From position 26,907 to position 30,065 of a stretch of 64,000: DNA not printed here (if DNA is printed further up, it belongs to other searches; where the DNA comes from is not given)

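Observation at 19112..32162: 13-kb operon joins two sugar-type ABC permease pairs to three large uncharacterised extracytoplasmic proteins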

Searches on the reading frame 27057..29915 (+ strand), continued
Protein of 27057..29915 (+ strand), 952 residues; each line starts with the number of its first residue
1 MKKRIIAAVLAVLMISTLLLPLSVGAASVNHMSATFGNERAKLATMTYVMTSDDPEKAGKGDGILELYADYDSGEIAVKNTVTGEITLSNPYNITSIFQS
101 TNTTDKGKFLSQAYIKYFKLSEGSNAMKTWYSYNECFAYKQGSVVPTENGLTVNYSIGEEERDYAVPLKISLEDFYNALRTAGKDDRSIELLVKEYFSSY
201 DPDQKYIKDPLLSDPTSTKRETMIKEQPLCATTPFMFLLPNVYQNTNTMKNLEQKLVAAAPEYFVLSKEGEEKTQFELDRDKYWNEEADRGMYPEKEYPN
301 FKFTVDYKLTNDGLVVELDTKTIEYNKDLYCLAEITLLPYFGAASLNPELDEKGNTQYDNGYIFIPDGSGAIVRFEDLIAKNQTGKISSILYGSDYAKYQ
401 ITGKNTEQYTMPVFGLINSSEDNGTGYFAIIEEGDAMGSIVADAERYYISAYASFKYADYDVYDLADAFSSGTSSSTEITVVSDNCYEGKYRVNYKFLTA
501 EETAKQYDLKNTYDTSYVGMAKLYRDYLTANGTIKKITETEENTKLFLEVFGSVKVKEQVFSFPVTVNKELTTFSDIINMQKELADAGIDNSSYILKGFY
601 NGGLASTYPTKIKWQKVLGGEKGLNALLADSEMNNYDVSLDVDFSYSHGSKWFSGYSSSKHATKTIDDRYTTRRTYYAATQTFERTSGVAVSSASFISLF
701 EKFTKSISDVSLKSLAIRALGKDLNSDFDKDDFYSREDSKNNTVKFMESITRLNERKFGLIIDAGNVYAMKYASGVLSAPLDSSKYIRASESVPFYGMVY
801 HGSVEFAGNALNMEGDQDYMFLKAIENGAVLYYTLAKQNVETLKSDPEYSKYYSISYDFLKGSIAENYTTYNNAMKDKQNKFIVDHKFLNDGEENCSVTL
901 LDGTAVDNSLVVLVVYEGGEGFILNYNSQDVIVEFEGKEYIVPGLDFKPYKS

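Call 75: find_encoding_contigs(protein=P0335, flank=10000, max_places=1)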
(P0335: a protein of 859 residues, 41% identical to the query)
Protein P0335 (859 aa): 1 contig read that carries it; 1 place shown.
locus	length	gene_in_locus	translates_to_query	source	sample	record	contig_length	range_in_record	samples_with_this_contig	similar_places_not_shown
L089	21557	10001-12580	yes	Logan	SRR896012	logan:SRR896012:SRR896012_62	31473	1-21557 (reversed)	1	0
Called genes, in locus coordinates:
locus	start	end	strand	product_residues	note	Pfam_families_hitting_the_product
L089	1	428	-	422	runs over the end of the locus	PF01385:OrfB_IS605, PF07282:Cas12f1-like_TNB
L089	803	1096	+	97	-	-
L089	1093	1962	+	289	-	-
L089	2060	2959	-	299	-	PF02311:AraC_binding, PF07883:Cupin_2, PF12833:HTH_18, PF00165:HTH_AraC (weak)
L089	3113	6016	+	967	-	PF01547:SBP_bac_1, PF13416:SBP_bac_8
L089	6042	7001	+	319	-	PF00528:BPD_transp_1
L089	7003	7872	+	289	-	PF00528:BPD_transp_1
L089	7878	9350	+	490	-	PF08450:SGL (faint), PF01436:NHL (faint), PF17170:DUF5128 (faint)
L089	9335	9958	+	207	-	PF04893:Yip1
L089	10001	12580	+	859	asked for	PF18952:DUF5696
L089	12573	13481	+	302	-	-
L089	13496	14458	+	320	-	PF00528:BPD_transp_1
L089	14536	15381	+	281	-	PF03935:SKN1_KRE6_Sbg1, PF26113:GH16_XgeA, PF00722:Glyco_hydro_16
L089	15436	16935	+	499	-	PF01547:SBP_bac_1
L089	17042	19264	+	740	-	PF00933:Glyco_hydro_3, PF01915:Glyco_hydro_3_C, PF14310:Fn3-like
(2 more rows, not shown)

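Call 79: search_protein_representatives(protein=window:27057-29915:+)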
Query: 952 residues. Proteins with E-value up to 0.001 (for the whole library): 3763; up to 1e-10: 3032; up to 1e-30: 1331. The best 150 are listed.
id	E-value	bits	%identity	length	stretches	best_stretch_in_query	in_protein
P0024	0.0e+00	1015.0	55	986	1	1-936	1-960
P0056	8.0e-229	778.6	54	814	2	299-950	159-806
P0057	1.2e-227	774.7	48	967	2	219-936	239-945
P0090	2.7e-205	700.8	48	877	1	1-950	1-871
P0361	2.2e-202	691.1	46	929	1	1-944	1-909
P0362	1.3e-196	672.0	61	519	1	1-513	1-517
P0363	8.3e-190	649.5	46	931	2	300-950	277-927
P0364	1.2e-163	562.9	43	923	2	300-950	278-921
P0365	5.3e-142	491.3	38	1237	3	423-890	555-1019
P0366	1.7e-140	486.3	39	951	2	299-951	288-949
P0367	1.8e-140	486.3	37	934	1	2-931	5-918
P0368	2.9e-139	482.3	37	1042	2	25-891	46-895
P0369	1.1e-138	480.3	36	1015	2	580-948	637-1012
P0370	1.1e-137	477.0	43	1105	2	65-877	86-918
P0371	1.2e-136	473.6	39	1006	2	65-892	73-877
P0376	6.5e-134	464.6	39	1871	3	424-891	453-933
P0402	4.8e-124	431.9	41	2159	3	296-890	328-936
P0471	1.5e-112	393.8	39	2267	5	589-892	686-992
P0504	2.2e-107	376.8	38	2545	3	421-896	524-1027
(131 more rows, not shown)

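Call 80: search_protein_families(library=pfam, proteins=[P0504, P0471, P0402, P0376], max_evalue=0.001)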
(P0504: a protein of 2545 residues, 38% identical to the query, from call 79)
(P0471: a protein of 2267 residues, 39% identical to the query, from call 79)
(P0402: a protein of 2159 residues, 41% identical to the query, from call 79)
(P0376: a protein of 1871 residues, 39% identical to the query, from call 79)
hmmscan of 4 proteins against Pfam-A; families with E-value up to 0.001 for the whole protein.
P0504 (2545 aa): 1 family
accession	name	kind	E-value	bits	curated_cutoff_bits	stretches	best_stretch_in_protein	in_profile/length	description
PF18952.6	DUF5696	-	5.4e-113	379.1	25.6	2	524-1021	130-576/612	Family of unknown function (DUF5696)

P0471 (2267 aa): 1 family
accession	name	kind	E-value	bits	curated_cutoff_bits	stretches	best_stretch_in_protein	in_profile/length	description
PF18952.6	DUF5696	-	6.4e-117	392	25.6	3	682-990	277-577/612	Family of unknown function (DUF5696)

P0402 (2159 aa): 1 family
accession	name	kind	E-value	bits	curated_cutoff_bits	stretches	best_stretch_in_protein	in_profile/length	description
PF18952.6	DUF5696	-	8.4e-128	428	25.6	1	330-935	17-576/612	Family of unknown function (DUF5696)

P0376 (1871 aa): 1 family
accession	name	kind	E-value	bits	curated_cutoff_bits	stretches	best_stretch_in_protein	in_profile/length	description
PF18952.6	DUF5696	-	3.4e-130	435.9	25.6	2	410-932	92-577/612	Family of unknown function (DUF5696)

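Call 92: find_encoding_contigs(protein=P0352, flank=10000, max_places=1)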
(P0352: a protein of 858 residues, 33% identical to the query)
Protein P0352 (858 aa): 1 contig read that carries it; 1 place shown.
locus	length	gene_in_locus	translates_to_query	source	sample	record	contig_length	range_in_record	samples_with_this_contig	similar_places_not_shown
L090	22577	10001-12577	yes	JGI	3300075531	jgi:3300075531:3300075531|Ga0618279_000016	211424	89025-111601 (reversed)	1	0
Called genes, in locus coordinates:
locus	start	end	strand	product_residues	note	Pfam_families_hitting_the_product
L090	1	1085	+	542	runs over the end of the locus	PF02927:CelD_N, PF00759:Glyco_hydro_9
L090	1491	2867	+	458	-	PF01547:SBP_bac_1, PF13416:SBP_bac_8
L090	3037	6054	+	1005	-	PF01547:SBP_bac_1, PF13416:SBP_bac_8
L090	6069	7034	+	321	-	PF00528:BPD_transp_1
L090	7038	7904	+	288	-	PF00528:BPD_transp_1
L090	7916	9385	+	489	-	PF01436:NHL (faint)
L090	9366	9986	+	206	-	PF04893:Yip1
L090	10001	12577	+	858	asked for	PF18952:DUF5696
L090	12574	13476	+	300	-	PF00528:BPD_transp_1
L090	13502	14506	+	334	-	PF00528:BPD_transp_1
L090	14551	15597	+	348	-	PF02156:Glyco_hydro_26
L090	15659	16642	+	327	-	-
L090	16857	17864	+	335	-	PF04392:ABC_sub_bind, PF13458:Peripla_BP_6, PF13407:Peripla_BP_4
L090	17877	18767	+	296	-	PF02653:BPD_transp_2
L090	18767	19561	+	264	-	PF00005:ABC_tran, PF02463:SMC_N (weak), PF13304:AAA_21 (faint)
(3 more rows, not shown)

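Call 93: find_encoding_contigs(protein=P0340, flank=10000, max_places=1)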
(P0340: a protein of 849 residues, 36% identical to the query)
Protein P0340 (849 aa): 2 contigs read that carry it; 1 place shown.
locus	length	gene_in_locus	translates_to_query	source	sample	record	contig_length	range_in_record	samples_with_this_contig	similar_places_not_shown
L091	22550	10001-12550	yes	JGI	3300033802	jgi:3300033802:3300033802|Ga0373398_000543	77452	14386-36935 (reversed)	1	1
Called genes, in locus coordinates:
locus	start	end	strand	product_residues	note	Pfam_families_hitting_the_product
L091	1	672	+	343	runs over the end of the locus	PF00356:LacI, PF00532:Peripla_BP_1, PF13377:Peripla_BP_3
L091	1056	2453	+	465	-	PF01547:SBP_bac_1, PF13416:SBP_bac_8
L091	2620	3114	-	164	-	-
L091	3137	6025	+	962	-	PF01547:SBP_bac_1, PF13416:SBP_bac_8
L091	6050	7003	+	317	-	PF00528:BPD_transp_1 (faint)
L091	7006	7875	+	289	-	PF00528:BPD_transp_1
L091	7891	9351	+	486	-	PF01436:NHL (faint)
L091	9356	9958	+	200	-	PF04893:Yip1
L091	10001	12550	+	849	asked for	PF18952:DUF5696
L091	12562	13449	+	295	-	PF00528:BPD_transp_1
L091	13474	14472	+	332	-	PF00528:BPD_transp_1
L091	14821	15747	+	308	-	PF00005:ABC_tran, PF13175:AAA_15 (faint), PF13304:AAA_21 (weak), PF13732:DrrA1-3_C (faint)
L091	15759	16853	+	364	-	PF12698:ABC2_membrane_3, PF01061:ABC2_membrane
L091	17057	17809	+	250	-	PF00005:ABC_tran, PF13304:AAA_21 (faint)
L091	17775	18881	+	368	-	PF00364:Biotin_lipoyl (faint), PF25973:BSH_CzcB (weak), PF25967:RND-MFP_C (weak), PF25975:CzcB_C (faint), PF25989:YknX_C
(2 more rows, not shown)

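Call 94: find_encoding_contigs(protein=P0266, flank=10000, max_places=1)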
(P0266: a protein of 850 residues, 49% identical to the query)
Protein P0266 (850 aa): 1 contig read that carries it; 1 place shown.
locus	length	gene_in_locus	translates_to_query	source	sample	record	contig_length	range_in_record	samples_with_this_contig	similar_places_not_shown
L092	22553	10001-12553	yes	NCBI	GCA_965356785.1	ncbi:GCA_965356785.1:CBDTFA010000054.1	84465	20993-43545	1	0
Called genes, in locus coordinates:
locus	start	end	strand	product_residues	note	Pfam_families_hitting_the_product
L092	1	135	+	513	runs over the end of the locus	PF01676:Metalloenzyme, PF06415:iPGM_N, PF01663:Phosphodiest (weak)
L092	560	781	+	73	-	PF00381:PTS-HPr (weak)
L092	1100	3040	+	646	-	PF04616:Glyco_hydro_43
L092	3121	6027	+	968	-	PF01547:SBP_bac_1, PF13416:SBP_bac_8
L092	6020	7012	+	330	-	PF00528:BPD_transp_1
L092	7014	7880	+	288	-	PF00528:BPD_transp_1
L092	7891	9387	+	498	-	PF08450:SGL (weak), PF17170:DUF5128 (faint), PF01436:NHL (weak)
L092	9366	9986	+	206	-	PF04893:Yip1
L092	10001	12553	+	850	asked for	PF18952:DUF5696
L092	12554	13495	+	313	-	PF00528:BPD_transp_1 (weak)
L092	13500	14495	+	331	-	PF00528:BPD_transp_1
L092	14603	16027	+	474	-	PF01547:SBP_bac_1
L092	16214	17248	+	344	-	PF00356:LacI, PF00532:Peripla_BP_1, PF13407:Peripla_BP_4 (faint), PF13377:Peripla_BP_3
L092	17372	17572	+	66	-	-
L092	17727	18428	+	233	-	-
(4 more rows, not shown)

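Call 95: find_encoding_contigs(protein=P0305, flank=10000, max_places=1)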
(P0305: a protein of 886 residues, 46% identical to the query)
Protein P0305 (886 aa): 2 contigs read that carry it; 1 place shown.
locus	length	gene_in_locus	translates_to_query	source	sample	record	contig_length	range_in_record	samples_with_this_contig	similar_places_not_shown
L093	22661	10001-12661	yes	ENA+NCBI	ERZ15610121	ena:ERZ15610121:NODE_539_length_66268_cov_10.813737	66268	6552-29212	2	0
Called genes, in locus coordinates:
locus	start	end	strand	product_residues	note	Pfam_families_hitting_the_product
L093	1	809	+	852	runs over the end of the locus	-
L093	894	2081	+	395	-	PF00356:LacI, PF00532:Peripla_BP_1, PF13407:Peripla_BP_4, PF13377:Peripla_BP_3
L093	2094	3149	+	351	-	PF07745:Glyco_hydro_53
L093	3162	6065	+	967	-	PF01547:SBP_bac_1, PF13416:SBP_bac_8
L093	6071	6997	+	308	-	PF00528:BPD_transp_1 (weak)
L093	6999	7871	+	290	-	PF00528:BPD_transp_1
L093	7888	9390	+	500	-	PF08450:SGL (faint), PF17170:DUF5128 (faint), PF01436:NHL (weak)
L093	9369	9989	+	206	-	PF04893:Yip1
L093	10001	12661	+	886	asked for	PF18952:DUF5696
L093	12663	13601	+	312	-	PF00528:BPD_transp_1 (weak)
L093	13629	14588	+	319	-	PF00528:BPD_transp_1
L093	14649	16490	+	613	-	PF01547:SBP_bac_1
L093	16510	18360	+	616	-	PF07745:Glyco_hydro_53, PF07532:Big_4 (weak)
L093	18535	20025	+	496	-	-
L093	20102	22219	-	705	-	-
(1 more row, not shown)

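Call 100: list_cluster_members(proteins=[P0001, P0121])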
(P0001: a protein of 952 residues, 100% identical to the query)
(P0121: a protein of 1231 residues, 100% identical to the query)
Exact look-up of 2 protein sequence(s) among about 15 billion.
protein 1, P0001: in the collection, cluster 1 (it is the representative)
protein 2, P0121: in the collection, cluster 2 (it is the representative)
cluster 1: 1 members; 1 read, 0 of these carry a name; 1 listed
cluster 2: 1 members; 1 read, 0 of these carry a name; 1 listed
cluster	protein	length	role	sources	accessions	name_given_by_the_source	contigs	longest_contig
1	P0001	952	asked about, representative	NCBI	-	-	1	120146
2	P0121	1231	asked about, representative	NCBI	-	-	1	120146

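Call 101: find_encoding_contigs(protein=P0001, flank=10000, max_places=1)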
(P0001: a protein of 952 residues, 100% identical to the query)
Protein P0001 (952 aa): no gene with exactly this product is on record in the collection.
